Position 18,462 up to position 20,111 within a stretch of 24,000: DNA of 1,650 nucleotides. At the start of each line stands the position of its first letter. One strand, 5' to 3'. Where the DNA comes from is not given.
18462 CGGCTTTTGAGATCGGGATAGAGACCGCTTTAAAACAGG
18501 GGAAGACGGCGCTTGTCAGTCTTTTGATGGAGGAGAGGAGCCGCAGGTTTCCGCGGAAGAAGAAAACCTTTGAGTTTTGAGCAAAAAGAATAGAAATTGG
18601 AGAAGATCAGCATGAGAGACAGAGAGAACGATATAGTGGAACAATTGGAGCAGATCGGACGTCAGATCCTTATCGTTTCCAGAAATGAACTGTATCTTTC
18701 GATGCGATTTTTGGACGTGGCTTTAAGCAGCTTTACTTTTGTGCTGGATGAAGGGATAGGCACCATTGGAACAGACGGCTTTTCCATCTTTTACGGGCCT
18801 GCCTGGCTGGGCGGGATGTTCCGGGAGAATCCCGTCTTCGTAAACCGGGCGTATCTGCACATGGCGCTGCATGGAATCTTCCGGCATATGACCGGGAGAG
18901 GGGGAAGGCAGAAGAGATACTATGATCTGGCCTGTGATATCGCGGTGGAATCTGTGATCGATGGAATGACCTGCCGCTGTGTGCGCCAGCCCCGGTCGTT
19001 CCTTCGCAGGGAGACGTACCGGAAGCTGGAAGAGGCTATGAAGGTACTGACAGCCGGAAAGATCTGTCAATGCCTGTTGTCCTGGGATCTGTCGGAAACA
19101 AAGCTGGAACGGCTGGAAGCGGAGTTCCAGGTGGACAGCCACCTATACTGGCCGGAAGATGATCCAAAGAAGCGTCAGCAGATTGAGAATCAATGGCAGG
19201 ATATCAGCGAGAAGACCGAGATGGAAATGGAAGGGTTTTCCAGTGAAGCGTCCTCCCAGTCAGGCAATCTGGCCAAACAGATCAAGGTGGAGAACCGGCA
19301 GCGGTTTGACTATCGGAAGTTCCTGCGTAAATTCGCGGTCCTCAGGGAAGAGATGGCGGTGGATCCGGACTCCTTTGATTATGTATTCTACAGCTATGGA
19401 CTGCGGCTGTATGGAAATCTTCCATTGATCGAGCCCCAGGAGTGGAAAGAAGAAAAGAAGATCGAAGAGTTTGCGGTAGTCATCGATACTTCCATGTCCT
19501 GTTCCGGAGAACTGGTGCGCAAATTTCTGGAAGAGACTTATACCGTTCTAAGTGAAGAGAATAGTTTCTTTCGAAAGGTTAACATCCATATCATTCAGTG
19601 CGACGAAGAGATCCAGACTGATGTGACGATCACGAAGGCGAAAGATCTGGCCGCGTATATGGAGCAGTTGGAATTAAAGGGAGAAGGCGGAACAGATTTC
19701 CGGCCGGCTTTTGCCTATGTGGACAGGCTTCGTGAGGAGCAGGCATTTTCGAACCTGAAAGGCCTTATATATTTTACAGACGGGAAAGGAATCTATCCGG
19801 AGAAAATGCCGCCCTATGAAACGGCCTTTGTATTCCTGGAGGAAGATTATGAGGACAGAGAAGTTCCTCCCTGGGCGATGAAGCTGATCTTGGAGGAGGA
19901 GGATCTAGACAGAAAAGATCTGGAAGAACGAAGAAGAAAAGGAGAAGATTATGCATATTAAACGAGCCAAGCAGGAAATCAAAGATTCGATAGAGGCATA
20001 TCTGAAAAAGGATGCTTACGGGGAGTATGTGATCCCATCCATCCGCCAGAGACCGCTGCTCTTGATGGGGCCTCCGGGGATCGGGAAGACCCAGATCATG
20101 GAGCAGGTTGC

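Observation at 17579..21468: Core trio: cytoplasmic BspA-type LRR protein, peptidase-like VWA protein and AAA_5 ATPase with coupled translation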

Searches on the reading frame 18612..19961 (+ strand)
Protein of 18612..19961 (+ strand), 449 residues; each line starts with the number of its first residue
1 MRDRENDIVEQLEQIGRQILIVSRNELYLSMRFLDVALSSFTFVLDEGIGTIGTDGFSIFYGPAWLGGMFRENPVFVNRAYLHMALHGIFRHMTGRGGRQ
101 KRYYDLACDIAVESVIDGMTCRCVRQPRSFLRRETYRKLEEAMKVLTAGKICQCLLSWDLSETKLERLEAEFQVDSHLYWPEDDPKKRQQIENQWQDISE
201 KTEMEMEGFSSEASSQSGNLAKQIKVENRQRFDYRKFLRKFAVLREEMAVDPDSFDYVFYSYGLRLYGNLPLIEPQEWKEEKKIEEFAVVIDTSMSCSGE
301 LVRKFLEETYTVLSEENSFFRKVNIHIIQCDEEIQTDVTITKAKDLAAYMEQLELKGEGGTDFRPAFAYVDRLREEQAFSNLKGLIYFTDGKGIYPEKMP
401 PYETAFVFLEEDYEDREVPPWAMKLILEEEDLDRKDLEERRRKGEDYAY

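Call 8: search_protein_families(library=pfam, proteins=[window:18612-19961:+], max_evalue=0.01)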
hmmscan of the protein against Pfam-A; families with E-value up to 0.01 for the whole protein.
window:18612-19961:+ (449 aa): 4 families
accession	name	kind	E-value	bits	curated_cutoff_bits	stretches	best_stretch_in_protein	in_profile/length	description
PF09967.15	DUF2201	-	7.8e-14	52.3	26.4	1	288-427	2-122/123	VWA-like domain (DUF2201)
PF13203.12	DUF2201_N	-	1.9e-07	31.4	23.2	1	30-155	16-134/271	Putative metallopeptidase domain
PF13519.12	VWA_2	-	0.0001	23.4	27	1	288-391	2-106/107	von Willebrand factor type A domain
PF00092.34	VWA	-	0.002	18.8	23.8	1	289-392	4-114/174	von Willebrand factor type A domain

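Call 9: search_protein_families(library=ncbifam, proteins=[window:18612-19961:+], max_evalue=0.01)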
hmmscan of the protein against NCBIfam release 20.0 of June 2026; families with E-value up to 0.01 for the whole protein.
window:18612-19961:+ (449 aa): 0 families

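Call 13: find_homologous_proteins(query=window:18612-19961:+)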
Query window:18612-19961:+ (449 aa): 8000 proteins with E <= 0.001 among 8000 candidates; the best 120 are listed.
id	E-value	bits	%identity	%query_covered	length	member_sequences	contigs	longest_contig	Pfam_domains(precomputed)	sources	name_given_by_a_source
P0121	0.0e+0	1021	100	100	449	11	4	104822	PF13203.13,PF09967.16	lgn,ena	-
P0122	2.8e-252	855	84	100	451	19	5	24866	PF13203.13,PF09967.16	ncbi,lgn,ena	-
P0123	4.5e-251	851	83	100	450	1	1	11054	PF13203.13,PF09967.16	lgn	-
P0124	4.1e-226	769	76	100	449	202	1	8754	PF13203.13,PF09967.16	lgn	-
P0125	3.5e-221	753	59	89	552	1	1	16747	PF13519.13,PF13203.13,PF09967.16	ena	-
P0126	1.7e-206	704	72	96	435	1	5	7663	PF13203.13,PF09967.16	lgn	-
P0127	2.7e-206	704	72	96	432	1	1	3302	PF13203.13,PF09967.16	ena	-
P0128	3.7e-206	703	72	96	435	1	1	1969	PF13203.13,PF09967.16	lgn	-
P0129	4.2e-206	703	72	94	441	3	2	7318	PF13519.13,PF13203.13,PF09967.16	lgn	-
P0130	6.0e-206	703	72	96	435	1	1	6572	PF13203.13,PF09967.16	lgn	-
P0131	7.3e-206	702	72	95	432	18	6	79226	PF13203.13,PF09967.16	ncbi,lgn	-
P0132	2.5e-205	700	71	96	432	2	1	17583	PF13203.13,PF09967.16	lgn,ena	-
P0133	3.9e-203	693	71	95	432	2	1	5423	PF13203.13,PF09967.16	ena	-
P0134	4.6e-203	693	72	94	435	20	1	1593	PF13519.13,PF13203.13,PF09967.16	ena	-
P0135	8.5e-203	692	71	95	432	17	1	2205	PF13519.13,PF13203.13,PF09967.16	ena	-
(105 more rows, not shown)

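Call 15: search_solved_structures(query=window:18612-19961:+, max_evalue=1)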
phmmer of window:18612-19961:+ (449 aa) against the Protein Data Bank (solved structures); distinct sequences matched with E-value up to 1: 0.
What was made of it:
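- Tried and rejected: PDB sequence search finds nothing for the VWA protein (call 15).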

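Call 19: search_protein_families(library=padloc, proteins=[window:18612-19961:+], max_evalue=0.01)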
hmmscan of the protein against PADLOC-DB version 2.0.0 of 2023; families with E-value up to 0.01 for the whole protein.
window:18612-19961:+ (449 aa): 0 families

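Call 20: search_protein_families(library=phrogs, proteins=[window:18612-19961:+], max_evalue=0.001)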
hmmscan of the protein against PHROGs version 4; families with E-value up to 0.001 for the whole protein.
window:18612-19961:+ (449 aa): 1 family
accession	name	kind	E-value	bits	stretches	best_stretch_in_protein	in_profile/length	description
phrog_1314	-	DNA, RNA and nucleotide metabolism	2.3e-35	123.4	1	22-414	17-378/394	HNH endonuclease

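Call 23: search_protein_representatives(protein=window:18612-19961:+)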
Query: 449 residues. Proteins with E-value up to 0.001 (for the whole library): 5570; up to 1e-10: 2159; up to 1e-30: 902. The best 150 are listed.
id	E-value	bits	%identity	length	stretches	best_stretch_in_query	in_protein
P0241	1.4e-136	472.3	50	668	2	170-431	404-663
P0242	2.1e-128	445.3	47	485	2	183-432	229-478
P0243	6.7e-128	443.6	46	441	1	12-432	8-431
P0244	1.4e-125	436.0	48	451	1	7-432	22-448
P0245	1.9e-124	432.2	47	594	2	177-432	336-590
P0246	3.9e-124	431.2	48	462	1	13-435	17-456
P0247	3.6e-122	424.8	49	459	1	15-435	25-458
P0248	1.3e-117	409.7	44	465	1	14-435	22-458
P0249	3.9e-117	408.1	46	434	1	9-425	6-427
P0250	5.3e-117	407.7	44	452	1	11-434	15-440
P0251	7.3e-116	404.0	46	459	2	185-435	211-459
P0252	9.5e-115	400.3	44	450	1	18-430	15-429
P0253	1.5e-111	389.7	44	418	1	12-425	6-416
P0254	3.5e-111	388.6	44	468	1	14-431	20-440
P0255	6.2e-110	384.4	47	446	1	15-432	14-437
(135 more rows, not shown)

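Call 25: find_related_loci(query=A2, collection=genome_contigs, flank=8000)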
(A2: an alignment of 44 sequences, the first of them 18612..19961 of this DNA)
Query A2 (449 aa) in genome_contigs; peptide patterns used: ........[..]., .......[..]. (x = any residue, [..] = any of these).
600 stretches matched a pattern (row limit reached: there are more); 591 encode a relative of the query (tblastn E <= 1e-3); the best 80 are kept; 80 distinct loci.
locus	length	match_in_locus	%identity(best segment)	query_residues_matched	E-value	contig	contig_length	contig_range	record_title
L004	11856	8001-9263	71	5-424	0e+0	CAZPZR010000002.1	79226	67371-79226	MAG TPA_asm: uncultured Lachnospiraceae bacterium isolate SRP350583_co2_16 genome assembly, contig: NODE_307_length_7922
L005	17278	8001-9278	67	10-434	0e+0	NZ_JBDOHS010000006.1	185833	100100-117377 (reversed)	Dorea sp. YH-dor226 contig6, whole genome shotgun sequence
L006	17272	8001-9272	68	10-432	0e+0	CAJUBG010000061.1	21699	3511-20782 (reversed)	MAG TPA_asm: uncultured Dorea sp. isolate MGBC118412 genome assembly, contig: MGBC118412.61, whole genome shotgun sequen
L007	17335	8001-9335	64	2-445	0e+0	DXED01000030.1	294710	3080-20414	MAG TPA_asm: Candidatus Dorea intestinigallinarum isolate CHK188-17839 CHK188__C163311_L294710_SAMEA5754832, whole genom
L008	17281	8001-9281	67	5-430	0e+0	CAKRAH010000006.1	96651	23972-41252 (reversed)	MAG: uncultured Dorea sp. isolate REFINED_METABAT215_TOP10_CONTIGS_1500_ASSEMBLY_K77_MERGED__Hadza_PheChl_Fiber-Hadza-Ne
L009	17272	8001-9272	67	10-432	0e+0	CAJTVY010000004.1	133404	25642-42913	MAG TPA_asm: uncultured Dorea sp. isolate MGBC116946 genome assembly, contig: MGBC116946.4, whole genome shotgun sequenc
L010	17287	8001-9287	61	5-432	0e+0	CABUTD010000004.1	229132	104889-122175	MAG TPA_asm: uncultured Anaerostipes sp. isolate MGYG-HGUT-04359 genome assembly, contig: GUT_GENOME269664_4, whole geno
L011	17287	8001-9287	59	5-432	2e-176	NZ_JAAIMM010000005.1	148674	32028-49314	Coprococcus comes strain MSK.16.63 NODE_5_length_148674_cov_209.24, whole genome shotgun sequence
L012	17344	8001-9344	61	2-446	4e-174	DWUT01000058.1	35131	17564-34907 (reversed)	MAG TPA_asm: Candidatus Mediterraneibacter norfolkensis isolate ChiW9-3490 ChiW9__C30933_L35131_SAMN06858608, whole geno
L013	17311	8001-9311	55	4-449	2e-170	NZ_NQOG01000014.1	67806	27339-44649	Anaerostipes hominis (ex Lee et al. 2021) strain BG01 BG01_contig14, whole genome shotgun sequence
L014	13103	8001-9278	59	9-433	9e-170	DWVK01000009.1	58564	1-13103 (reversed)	MAG TPA_asm: Candidatus Mediterraneibacter caccogallinarum isolate ChiHcolR18-251 ChiHcolR18__C17722_L58564_SAMN08010027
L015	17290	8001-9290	60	2-432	1e-168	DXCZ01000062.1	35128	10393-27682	MAG TPA_asm: Candidatus Mediterraneibacter stercoripullorum isolate CHK195-1396 CHK195__C153293_L35128_SAMEA5754839, who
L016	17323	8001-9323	58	9-436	4e-168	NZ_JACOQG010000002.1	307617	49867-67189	Blautia difficilis strain M29 M30_ctg002, whole genome shotgun sequence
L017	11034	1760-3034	59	9-430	5e-167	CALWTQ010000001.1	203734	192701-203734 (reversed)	MAG: uncultured Mediterraneibacter sp. isolate BRZ_GH__bin5 genome assembly, contig: BRZ_GH__NODE_59_length_203734_cov_2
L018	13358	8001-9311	59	7-442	7e-166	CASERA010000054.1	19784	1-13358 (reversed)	uncultured Ruminococcus sp. isolate Batch5_idba_bin.1672 genome assembly, contig: Batch5_idba_bin.1672.fa_k87_4283622, w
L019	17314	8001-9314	56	8-435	2e-165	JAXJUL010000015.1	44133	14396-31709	MAG: Schaedlerella sp. isolate DOME_MAG_503 503_C0108_k141_259210, whole genome shotgun sequence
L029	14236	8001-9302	55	10-439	2e-156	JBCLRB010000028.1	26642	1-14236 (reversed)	Lachnospiraceae bacterium 45-P1 voucher GPTB0099 scaffold28, whole genome shotgun sequence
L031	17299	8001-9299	55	4-432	5e-156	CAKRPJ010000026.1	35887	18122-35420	MAG: uncultured Lachnospiraceae bacterium isolate REFINED_METABAT215_TOP10_CONTIGS_1500_ASSEMBLY_K77_MERGED__Nepal_MoBio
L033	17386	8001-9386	53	2-446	2e-155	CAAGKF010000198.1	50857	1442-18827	MAG TPA_asm: Lachnospiraceae bacterium, isolate HGM12199, WGS project CAAGKF010000000 data, contig: SRS476292_7_k119_128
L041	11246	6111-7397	55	9-432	1e-152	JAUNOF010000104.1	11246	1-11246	MAG: Lachnospiraceae bacterium isolate S34M_St_102_sub NODE_3569_length_11246_cov_14.552319, whole genome shotgun sequen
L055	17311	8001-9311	52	3-433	4e-147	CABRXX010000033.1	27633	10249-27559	MAG TPA_asm: uncultured Lachnospiraceae bacterium isolate MGYG-HGUT-02025 genome assembly, contig: GUT_GENOME122014_33,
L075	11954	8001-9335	47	10-432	7e-138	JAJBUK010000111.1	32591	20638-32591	MAG: Clostridiales bacterium isolate U_126972 U_126972=NODE_75_length_32591_cov_16.900633, whole genome shotgun sequence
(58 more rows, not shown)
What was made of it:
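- The hits are taxonomically coherent, consistent with vertical descent (call 25).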

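Call 27: search_dna_similar(query=window:18612-19961:+, collection=phages, mode=protein, max_rows=25, rows=spread)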
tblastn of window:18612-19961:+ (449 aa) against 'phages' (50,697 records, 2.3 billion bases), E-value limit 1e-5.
Records with a match: 18; places in all: 18; records where one place covers at least 80% of the query: 9.
Best place of each record, by identity: 60-80% 1; <60% 17.
By first word of the organism name: Bacteriophage 9; Bacillus 2; Enterobacter 2; Pseudomonas 2; Moorella 1; uncultured 1; Thermus 1.
By host as written in the record: - 10; Bacillus megaterium str. ATCC 43725 2; Enterobacter cloacae 2; Pseudomonas fluorescens 2; Moorella thermoacetica DSM 103132 1; Thermus thermophilus HB27 1.
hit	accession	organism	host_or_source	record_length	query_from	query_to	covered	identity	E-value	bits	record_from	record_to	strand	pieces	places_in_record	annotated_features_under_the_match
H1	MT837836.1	Bacteriophage sp.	human fecal samples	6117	5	423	93%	61.8%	4e-179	554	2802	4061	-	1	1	record has no annotation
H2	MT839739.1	Bacteriophage sp.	human fecal samples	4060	9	423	92%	57.7%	2e-165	505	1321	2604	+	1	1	record has no annotation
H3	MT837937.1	Bacteriophage sp.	human fecal samples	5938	14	423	91%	48.2%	8e-127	409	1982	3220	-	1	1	record has no annotation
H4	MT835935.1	Bacteriophage sp.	human fecal samples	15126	10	423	92%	41.1%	2e-102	340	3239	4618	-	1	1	record has no annotation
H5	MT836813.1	Bacteriophage sp.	human fecal samples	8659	13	422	91%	38.3%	3e-86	293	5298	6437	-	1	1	record has no annotation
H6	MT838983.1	Bacteriophage sp.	human fecal samples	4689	144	423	62%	40.7%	3e-72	253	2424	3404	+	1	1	record has no annotation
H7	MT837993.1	Bacteriophage sp.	human fecal samples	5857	186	423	53%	42.9%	1e-62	225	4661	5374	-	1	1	record has no annotation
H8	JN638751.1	Bacillus phage G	Bacillus megaterium str. ATCC 43725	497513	20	422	90%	22.8%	4e-10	68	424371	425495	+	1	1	576: gp576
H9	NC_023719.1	Bacillus phage G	Bacillus megaterium str. ATCC 43725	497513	20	422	90%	22.8%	4e-10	68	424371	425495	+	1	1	576: HNH endonuclease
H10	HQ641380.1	Enterobacter phage EcP1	Enterobacter cloacae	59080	33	411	84%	21.8%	1e-6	57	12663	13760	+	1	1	hypothetical protein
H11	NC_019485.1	Enterobacter phage EcP1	Enterobacter cloacae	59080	33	411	84%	21.8%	1e-6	57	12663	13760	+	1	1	HNH endonuclease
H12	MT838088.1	Bacteriophage sp.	human fecal samples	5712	14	235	49%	36.7%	2e-39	157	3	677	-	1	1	record has no annotation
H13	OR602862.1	Moorella phage MTATph1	Moorella thermoacetica DSM 103132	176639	96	397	67%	22.7%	8e-8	61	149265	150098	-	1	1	HNH endonuclease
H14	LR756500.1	uncultured phage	metagenomic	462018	195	412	49%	28.8%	1e-6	57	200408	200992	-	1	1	record has no annotation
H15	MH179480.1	Pseudomonas phage 98PfluR60PP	Pseudomonas fluorescens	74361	212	400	42%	27.4%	2e-7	59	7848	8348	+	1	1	hypothetical protein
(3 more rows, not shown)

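Call 41: get_annotated_region(hit=H11, flank=4000)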
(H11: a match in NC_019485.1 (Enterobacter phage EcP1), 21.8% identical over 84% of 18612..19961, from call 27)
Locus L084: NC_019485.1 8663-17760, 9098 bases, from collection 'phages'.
description: Enterobacter phage EcP1, complete genome.
organism: Enterobacter phage EcP1 (NCBI taxid 942016)
taxonomy: Viruses; Duplodnaviria; Heunggongvirae; Uroviricota; Caudoviricetes; Schitoviridae; Eceepunavirus; Eceepunavirus EcP1
host: Enterobacter cloacae; source: -; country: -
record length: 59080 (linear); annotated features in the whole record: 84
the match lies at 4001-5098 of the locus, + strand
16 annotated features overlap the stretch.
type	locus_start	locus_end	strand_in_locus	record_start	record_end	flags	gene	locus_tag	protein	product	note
CDS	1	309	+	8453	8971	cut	-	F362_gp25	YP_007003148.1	baseplate hub subunit and tail lysozyme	similar to hypothetical protein PROVALCAL_03972 of Providencia alcalifaciens DSM 30120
CDS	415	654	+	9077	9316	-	-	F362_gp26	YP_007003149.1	hypothetical protein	similar to hypothetical protein XBJ1_2037 of Xenorhabdus bovienii SS-2004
CDS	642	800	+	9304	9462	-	-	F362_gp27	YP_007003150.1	hypothetical protein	-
CDS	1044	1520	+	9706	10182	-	-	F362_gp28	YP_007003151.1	hypothetical protein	similar to hypothetical protein Plarl_13999 of Paenibacillus larvae subsp. larvae BRL-230010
CDS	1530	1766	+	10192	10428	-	-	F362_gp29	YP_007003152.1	hypothetical protein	-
CDS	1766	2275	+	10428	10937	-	-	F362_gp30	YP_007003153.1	hypothetical protein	-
CDS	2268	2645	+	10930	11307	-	-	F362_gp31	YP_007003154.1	hypothetical protein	-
CDS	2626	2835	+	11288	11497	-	-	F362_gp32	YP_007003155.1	hypothetical protein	-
CDS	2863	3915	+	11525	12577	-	-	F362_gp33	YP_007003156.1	ATPase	similar to gp24 of Enterobacteria phage N4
CDS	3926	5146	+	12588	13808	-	-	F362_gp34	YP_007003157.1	HNH endonuclease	similar to gp25 of Enterobacteria phage N4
CDS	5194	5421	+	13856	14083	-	-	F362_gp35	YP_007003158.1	Lar-like restriction alleviation protein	-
CDS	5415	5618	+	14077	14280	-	-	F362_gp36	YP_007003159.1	hypothetical protein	-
CDS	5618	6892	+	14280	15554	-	-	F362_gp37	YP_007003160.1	DNA helicase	similar to DNA helicase of Enterobacteria phage N4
CDS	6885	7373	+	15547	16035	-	-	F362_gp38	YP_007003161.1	hypothetical protein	-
CDS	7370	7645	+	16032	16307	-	-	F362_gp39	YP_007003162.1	hypothetical protein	-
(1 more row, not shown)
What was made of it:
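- Closest known: Phage MoxR-like ATPase plus metallopeptidase-vWA pairs. Different: The gene order in EcP1 is ATPase then VWA (call 41).
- N4-like phage EcP1 has the pair (call 41). The gene order differs: ATPase first in EcP1 (call 41).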

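Call 42: get_annotated_region(hit=H9, flank=4000)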
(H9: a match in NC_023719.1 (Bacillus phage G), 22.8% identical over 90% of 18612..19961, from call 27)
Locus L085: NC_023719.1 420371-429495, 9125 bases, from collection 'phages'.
description: Bacillus phage G, complete genome.
organism: Bacillus phage G (NCBI taxid 2884420)
taxonomy: Viruses; Duplodnaviria; Heunggongvirae; Uroviricota; Caudoviricetes; Donellivirus; Donellivirus gee
host: Bacillus megaterium str. ATCC 43725; source: soil; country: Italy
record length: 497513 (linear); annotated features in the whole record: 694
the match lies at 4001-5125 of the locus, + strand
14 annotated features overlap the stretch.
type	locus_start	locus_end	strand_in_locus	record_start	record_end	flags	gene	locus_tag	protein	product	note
CDS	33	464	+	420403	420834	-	568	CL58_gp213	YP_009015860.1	gp568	-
CDS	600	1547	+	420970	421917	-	569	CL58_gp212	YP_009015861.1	gp569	-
CDS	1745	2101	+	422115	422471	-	570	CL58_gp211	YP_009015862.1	gp570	metal-dependent hydrolase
CDS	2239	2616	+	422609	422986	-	571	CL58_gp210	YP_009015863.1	gp571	-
CDS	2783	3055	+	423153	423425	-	572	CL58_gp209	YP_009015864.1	gp572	-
CDS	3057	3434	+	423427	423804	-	573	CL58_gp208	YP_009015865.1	gp573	-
CDS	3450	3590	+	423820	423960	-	574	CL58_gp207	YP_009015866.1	gp574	-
CDS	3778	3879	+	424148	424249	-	575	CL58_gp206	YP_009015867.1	gp575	-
CDS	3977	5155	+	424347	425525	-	576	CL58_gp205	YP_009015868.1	HNH endonuclease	-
CDS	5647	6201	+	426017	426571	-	577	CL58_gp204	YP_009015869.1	gp577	-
CDS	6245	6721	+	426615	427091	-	578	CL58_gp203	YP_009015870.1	gp578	-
CDS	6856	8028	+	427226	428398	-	579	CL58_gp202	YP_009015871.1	gp579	-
CDS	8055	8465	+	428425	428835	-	580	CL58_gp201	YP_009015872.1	gp580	-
CDS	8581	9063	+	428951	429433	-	581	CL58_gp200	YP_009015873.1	gp581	-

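Call 59: predict_structure(alignment_id=A2)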
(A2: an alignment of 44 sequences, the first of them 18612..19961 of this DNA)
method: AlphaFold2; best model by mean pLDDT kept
length: 449 residues; sequences in the alignment: 44
mean_pLDDT: 86.3   pTM: 0.73
mean pLDDT of the five models: 86.3, 85.2, 84.8, 84.2, 82.4
residues with pLDDT >= 90: 236; 70-90: 159; 50-70: 48; < 50: 6
segments of 3 or more residues with pLDDT < 50: 444-449
pLDDT, mean of each block of 10 residues (from residue 1): 79 96 97 95 96 98 96 97 98 86 96 96 95 96 88 94 97 96 90 94 86 74 82 78 65 83 87 74 77 81 86 71 86 93 86 85 94 93 89 88 87 69 82 60 44
secondary structure, 60 per line:
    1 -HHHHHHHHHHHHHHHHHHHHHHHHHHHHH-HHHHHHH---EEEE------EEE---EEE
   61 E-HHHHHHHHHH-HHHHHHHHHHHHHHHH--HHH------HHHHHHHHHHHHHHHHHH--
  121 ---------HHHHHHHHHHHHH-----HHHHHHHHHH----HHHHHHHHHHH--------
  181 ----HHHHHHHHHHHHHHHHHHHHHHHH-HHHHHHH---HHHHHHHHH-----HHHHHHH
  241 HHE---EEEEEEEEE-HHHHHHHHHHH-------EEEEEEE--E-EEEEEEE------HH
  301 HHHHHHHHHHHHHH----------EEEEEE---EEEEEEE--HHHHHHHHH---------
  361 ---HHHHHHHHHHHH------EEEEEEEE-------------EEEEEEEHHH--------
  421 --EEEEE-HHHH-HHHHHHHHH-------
elements in order: H2-30 H32-38 E42-45 E52-54 E58-61 H63-72 H74-89 H101-118 H130-142 H148-157 H162-172 H185-208 H210-216 H220-228 H234-242 E247-255 H257-267 E275-281 E286-292 H299-314 E325-330 E334-340 H343-351 H364-375 E382-389 E403-409 E423-427 H429-432 H434-442

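Call 62: fold_search(model_id=the predicted structure, library=pdb)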
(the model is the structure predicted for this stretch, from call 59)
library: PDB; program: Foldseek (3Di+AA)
matches with E <= 10: 882; with E <= 0.001: 125
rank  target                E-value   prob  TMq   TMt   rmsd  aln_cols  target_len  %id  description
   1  9han_C                9.8e-06  1.00  0.24  0.42   5.6       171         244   15  Bovine collagen VI local refinement of C-terminal region (released 2025-08-20)
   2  9u60_B                1.5e-05  1.00  0.27  0.30   4.7       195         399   16  C3 convertases zymogen C4b2 in loading state (released 2026-01-14)
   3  9qk2_E                3.4e-05  1.00  0.26  0.23   5.3       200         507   16  Structure of the Complement classical and lectin pathway C3 convertase in complex with substrate C3 (released 2025-12-24)
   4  3gxb_A                3.8e-05  1.00  0.28  0.63   5.3       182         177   15  Crystal structure of VWF A2 domain (released 2009-05-05)
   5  1cqp_A                4.0e-05  1.00  0.27  0.59   5.8       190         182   20  CRYSTAL STRUCTURE ANALYSIS OF THE COMPLEX LFA-1 (CD11A) I-DOMAIN / LOVASTATIN AT 2.6 A RESOLUTION (released 2000-08-07)
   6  6fpy_A                4.0e-05  1.00  0.24  0.19   5.8       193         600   13  Inter-alpha-inhibitor heavy chain 1, wild type (released 2019-02-27)
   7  3f74_A                4.5e-05  1.00  0.26  0.58   5.9       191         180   16  Crystal structure of wild type LFA1 I domain (released 2009-06-23)
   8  5e6u_A                5.3e-05  1.00  0.27  0.21   9.2       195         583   19  Structures of leukocyte integrin aLb2: The aI domain, the headpiece, and the pocket for the internal ligand (released 2016-04-06)
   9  8voh_MODEL_1_A        5.5e-05  1.00  0.26  0.54   6.6       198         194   14  HADDOCK models of human alphaM I-domain bound to the the N-terminal domain of the cytokine pleiotrophin (released 2024-05-15)
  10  2o7n                  5.9e-05  1.00  0.26  0.58   5.6       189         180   18  CD11A (LFA1) I-domain complexed with 7A-[(4-cyanophenyl)methyl]-6-(3,5-dichlorophenyl)-5-oxo-2,3,5,7A-tetrahydro-1H-pyrr (released 2007-03-20)
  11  9c4f_I                6.2e-05  1.00  0.25  0.53   6.4       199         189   14  Infectious B19V capsid (released 2024-10-16)
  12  9qh6_G                6.9e-05  1.00  0.25  0.36  10.2       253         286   11  NorQ in complex with NorD VWA domain from Paracoccus denitrificans (released 2026-03-25)
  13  3qa3_I                7.3e-05  1.00  0.27  0.58   4.4       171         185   15  Crystal Structure of A-domain in complex with antibody (released 2011-11-30)
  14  3eoa_I                8.1e-05  1.00  0.27  0.62   4.5       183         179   19  Crystal structure the Fab fragment of Efalizumab in complex with LFA-1 I domain, Form I (released 2009-04-14)
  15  6bxf_B                8.6e-05  1.00  0.27  0.26   5.9       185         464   18  Crystal structure of an extended b3 integrin L33 (released 2018-08-01)
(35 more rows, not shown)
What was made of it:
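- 19467..19901 (+): VWA domain with an intact MIDAS motif: D292-x-S294-x-S296 (nt 19485-19499), T361 and D390. Foldseek hits to integrin I-domains and to the NorD VWA domain, 9qh6_G and 9qhd_G (call 62).
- On Zincin-VWA family (Pfam DUF2201_N + DUF2201; 'VWA-like domain-containing protein'): VWA fold confirmed (call 62).
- Closest known: NorQ/NorD. Same: The VWA model here matches the NorD VWA domain in the NorQ complex (9qh6_G, 9qhd_G; call 62).
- The VWA fold matches the NorD VWA domain seen in complex with NorQ (call 62).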

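Call 66: search_dna_similar(query=window:18612-19961:+, collection=plasmids, mode=protein, max_rows=25, rows=spread)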
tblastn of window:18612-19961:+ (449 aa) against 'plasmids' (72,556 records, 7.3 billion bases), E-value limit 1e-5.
Records with a match: 5; places in all: 5; records where one place covers at least 80% of the query: 4.
Best place of each record, by identity: <60% 5.
By first word of the organism name: Cupriavidus 3; Simplicispira 1; Fulvitalea 1.
By predicted mobility (MOB-suite, as given by PLSDB): conjugative 4; non-mobilizable 1.
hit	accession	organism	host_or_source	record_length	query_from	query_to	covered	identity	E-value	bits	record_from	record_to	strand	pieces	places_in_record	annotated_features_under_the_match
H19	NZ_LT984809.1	Cupriavidus taiwanensis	-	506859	20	420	89%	23.9%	4e-10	70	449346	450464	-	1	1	VWA-like domain-containing protein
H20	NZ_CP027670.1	Simplicispira suum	cell culture,Dust collector of pigpen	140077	51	422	83%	24.0%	2e-8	65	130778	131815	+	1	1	VWA-like domain-containing protein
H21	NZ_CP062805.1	Cupriavidus basilensis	Cell culture,Sediment of a freshwater ...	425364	20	390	83%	22.8%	4e-7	61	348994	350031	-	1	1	VWA-like domain-containing protein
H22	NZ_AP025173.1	Cupriavidus sp. P-10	-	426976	20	390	83%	22.8%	4e-7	61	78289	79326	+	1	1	VWA-like domain-containing protein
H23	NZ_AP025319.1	Fulvitalea axinellae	-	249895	83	399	71%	23.4%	9e-6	56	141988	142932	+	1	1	VWA-like domain-containing protein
